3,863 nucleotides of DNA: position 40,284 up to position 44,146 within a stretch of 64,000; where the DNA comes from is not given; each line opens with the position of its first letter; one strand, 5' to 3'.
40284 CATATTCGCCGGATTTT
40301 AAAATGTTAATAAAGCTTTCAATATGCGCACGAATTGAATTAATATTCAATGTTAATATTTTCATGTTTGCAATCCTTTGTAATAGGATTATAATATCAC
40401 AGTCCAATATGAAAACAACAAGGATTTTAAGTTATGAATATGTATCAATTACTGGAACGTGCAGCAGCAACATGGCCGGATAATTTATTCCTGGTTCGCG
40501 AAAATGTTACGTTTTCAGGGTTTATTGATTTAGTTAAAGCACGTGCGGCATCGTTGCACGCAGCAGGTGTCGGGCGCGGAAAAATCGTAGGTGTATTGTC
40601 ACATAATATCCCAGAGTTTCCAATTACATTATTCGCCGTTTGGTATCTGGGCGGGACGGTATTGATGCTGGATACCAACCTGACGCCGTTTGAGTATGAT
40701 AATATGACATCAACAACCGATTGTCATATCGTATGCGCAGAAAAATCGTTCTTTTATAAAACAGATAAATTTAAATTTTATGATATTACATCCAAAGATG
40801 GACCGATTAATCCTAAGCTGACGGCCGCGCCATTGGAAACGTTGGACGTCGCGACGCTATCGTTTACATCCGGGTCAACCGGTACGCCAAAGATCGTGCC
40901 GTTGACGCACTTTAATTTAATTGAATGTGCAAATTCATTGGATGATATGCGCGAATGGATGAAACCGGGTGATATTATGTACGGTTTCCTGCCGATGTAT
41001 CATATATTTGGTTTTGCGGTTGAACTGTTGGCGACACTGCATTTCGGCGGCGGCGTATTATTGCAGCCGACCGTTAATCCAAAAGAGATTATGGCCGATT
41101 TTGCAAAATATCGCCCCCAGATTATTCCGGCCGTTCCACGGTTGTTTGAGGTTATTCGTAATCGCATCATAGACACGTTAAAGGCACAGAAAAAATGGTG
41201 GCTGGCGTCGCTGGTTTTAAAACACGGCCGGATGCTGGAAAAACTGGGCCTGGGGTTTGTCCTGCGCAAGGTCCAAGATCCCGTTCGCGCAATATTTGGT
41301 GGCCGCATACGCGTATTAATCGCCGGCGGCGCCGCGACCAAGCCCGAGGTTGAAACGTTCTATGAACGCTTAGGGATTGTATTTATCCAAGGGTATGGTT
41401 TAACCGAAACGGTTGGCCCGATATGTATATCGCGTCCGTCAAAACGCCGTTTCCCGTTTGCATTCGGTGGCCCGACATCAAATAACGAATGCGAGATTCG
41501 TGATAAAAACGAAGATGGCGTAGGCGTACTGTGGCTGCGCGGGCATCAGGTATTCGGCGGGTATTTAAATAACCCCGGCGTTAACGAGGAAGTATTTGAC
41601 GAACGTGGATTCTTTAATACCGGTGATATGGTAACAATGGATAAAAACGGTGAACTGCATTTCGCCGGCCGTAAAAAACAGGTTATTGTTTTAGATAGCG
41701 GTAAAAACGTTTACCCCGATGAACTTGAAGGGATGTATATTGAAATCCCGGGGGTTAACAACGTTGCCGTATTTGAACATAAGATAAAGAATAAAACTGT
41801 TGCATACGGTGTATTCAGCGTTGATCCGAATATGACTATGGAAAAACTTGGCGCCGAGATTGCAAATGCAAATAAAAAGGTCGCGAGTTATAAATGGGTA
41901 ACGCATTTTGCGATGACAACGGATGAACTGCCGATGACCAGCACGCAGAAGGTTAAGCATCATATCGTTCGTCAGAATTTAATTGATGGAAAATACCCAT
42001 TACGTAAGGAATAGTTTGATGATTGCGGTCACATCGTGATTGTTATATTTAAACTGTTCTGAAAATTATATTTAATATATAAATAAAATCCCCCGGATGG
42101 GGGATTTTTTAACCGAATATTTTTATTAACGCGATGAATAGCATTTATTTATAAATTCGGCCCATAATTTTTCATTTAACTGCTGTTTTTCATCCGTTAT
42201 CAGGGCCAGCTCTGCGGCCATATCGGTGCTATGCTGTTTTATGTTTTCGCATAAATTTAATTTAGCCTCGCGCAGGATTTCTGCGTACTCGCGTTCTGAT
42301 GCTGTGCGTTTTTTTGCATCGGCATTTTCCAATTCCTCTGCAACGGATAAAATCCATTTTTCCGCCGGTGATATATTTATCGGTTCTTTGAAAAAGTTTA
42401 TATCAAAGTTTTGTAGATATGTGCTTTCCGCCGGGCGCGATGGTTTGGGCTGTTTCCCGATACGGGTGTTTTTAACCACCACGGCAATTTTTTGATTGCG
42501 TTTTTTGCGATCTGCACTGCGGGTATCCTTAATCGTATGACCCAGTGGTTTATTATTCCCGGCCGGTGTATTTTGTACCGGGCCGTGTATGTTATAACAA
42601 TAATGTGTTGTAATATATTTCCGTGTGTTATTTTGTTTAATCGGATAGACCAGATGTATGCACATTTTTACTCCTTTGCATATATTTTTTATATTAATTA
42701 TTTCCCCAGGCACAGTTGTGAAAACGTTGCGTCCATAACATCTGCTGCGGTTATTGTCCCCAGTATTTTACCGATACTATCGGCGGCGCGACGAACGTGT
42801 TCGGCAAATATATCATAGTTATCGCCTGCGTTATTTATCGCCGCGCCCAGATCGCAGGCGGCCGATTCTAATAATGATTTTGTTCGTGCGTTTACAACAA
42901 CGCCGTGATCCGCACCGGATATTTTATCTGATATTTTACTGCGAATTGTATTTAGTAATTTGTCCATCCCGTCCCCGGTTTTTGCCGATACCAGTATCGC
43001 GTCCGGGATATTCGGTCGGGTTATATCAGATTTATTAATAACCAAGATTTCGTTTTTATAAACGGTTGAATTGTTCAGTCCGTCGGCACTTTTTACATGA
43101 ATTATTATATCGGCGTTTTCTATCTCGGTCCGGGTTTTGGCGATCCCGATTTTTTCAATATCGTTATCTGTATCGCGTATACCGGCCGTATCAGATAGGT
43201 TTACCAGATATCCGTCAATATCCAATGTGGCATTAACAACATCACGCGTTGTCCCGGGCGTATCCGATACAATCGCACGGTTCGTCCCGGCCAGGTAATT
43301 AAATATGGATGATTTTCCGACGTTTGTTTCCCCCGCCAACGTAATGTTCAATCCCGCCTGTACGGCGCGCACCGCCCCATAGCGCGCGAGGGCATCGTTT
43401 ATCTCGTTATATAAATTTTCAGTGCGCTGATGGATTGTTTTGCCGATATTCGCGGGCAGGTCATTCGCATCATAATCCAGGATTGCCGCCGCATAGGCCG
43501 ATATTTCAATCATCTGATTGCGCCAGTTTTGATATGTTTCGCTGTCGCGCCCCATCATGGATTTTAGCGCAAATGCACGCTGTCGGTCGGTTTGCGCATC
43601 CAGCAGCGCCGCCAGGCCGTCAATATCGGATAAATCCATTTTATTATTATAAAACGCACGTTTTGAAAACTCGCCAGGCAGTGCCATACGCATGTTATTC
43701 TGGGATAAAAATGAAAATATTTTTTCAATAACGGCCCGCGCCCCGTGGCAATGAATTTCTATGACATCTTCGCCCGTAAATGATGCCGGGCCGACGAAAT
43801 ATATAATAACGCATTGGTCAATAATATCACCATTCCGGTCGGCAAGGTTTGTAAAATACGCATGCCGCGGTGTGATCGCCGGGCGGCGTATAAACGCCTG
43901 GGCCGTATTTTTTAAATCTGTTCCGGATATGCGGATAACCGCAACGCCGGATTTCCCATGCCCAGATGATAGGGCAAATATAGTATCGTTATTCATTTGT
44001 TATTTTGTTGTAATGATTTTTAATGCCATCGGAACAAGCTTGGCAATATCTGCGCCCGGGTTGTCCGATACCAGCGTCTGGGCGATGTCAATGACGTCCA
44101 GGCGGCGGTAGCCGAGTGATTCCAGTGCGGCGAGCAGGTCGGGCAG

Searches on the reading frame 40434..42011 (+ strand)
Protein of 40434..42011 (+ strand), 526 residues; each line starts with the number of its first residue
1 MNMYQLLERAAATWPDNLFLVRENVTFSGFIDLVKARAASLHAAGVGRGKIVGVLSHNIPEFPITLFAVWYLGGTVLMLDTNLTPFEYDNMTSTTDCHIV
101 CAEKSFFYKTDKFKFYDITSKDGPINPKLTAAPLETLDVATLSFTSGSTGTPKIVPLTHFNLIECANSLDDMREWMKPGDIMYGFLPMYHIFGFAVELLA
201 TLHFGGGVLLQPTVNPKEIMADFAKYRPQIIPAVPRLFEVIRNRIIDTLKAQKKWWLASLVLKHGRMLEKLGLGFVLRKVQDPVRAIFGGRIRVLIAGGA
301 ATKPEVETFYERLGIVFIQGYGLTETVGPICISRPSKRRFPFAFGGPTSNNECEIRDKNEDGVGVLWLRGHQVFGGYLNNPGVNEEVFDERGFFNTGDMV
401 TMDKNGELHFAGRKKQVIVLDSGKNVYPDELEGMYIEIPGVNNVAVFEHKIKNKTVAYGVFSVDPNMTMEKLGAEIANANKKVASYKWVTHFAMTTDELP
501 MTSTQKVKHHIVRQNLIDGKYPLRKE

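Call 32: search_protein_families(library=ncbifam, proteins=[window:40434-42011:+], max_evalue=1e-10)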
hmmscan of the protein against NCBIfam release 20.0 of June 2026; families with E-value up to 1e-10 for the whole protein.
window:40434-42011:+ (526 aa): 83 families (the best 25 are shown)
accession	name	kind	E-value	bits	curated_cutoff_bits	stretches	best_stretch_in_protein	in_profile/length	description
NF004837.0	PRK06187.1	subfamily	4.2e-55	187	476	2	291-520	287-526/531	long-chain-fatty-acid--CoA ligase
NF004114.0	PRK05605.1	equivalog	6.9e-54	183.1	766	2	292-518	340-571/575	long-chain-fatty-acid--CoA ligase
TIGR01923.1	menE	equivalog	3.4e-49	167.9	330.15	2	293-509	227-439/442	o-succinylbenzoate--CoA ligase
NF005801.1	PRK07656.1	equivalog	1.3e-47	162.6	657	2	293-509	282-496/500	FadD3 family acyl-CoA ligase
NF002966.0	PRK03640.1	equivalog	3.2e-47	161.2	556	2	294-515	259-479/483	o-succinylbenzoate--CoA ligase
NF005463.0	PRK07059.1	subfamily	4.4e-45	154.1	869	1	292-513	329-553/557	long-chain-fatty-acid--CoA ligase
NF052269.1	Staph_lig_FadD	equivalog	1.2e-44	152.5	650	2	292-514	267-491/499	long-chain-fatty-acid--CoA ligase FadD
NF005702.0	PRK07514.1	subfamily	1.4e-41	142.4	558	2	291-515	271-499/506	malonyl-CoA synthase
NF009233.0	PRK12583.1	subfamily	4.6e-40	137.5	832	1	360-517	396-551/558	fatty acid CoA ligase family protein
NF004511.1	PRK05852.1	equivalog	2.6e-39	135.3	650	2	299-512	283-500/505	FadD7 family fatty acid--CoA ligase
TIGR01733.1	AA-adenyl-dom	subfamily_domain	1e-38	133.2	317.4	2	34-244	9-229/409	amino acid adenylation domain-containing protein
NF006523.0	PRK08974.1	equivalog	2.3e-38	131.6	884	1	291-515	326-552/561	long-chain-fatty-acid--CoA ligase FadD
NF006181.0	PRK08314.1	subfamily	6.2e-38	130.4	705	1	295-510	323-548/563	long-chain-fatty-acid--CoA ligase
NF005714.0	PRK07529.1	subfamily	9.1e-38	130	632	1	281-447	329-507/640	acyl-CoA synthetase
NF006572.0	PRK09088.1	equivalog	7.8e-37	127.1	696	2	291-518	258-489/491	acyl-CoA synthetase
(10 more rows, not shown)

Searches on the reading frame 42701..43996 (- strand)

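Call 32: search_protein_families(library=ncbifam, proteins=[window:42701-43996:-], max_evalue=1e-10)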
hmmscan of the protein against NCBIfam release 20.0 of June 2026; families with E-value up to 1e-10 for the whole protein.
window:42701-43996:- (432 aa): 8 families
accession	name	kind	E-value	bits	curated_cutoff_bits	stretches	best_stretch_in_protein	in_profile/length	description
NF003661.0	PRK05291.1-3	equivalog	3.1e-134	448.7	380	1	2-432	2-448/448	tRNA uridine-5-carboxymethylaminomethyl(34) synthesis GTPase MnmE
TIGR00450.1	mnmE_trmE_thdF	equivalog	9.4e-91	305.1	252.6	1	14-432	5-446/446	tRNA uridine-5-carboxymethylaminomethyl(34) synthesis GTPase MnmE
TIGR03594.1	GTPase_EngA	equivalog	1.2e-25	90.4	306.7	1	186-304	143-267/432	ribosome biogenesis GTPase Der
TIGR00231.1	small_GTP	domain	2.4e-20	72.9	42.5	1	216-308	4-97/164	GTP-binding protein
TIGR03918.1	GTP_HydF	equivalog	2.9e-19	69.2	325.55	1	216-355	8-167/392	[FeFe] hydrogenase H-cluster maturation GTPase HydF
NF002828.0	PRK03003.1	equivalog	7e-16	57.9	631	1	192-302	189-303/477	ribosome biogenesis GTPase Der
NF000908.1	PRK00089.1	equivalog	5.5e-15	55.4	237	1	218-355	6-167/291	GTPase Era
NF007071.0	PRK09518.1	equivalog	1e-12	47.4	953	1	214-300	443-532/706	bifunctional cytidylate kinase/GTPase Der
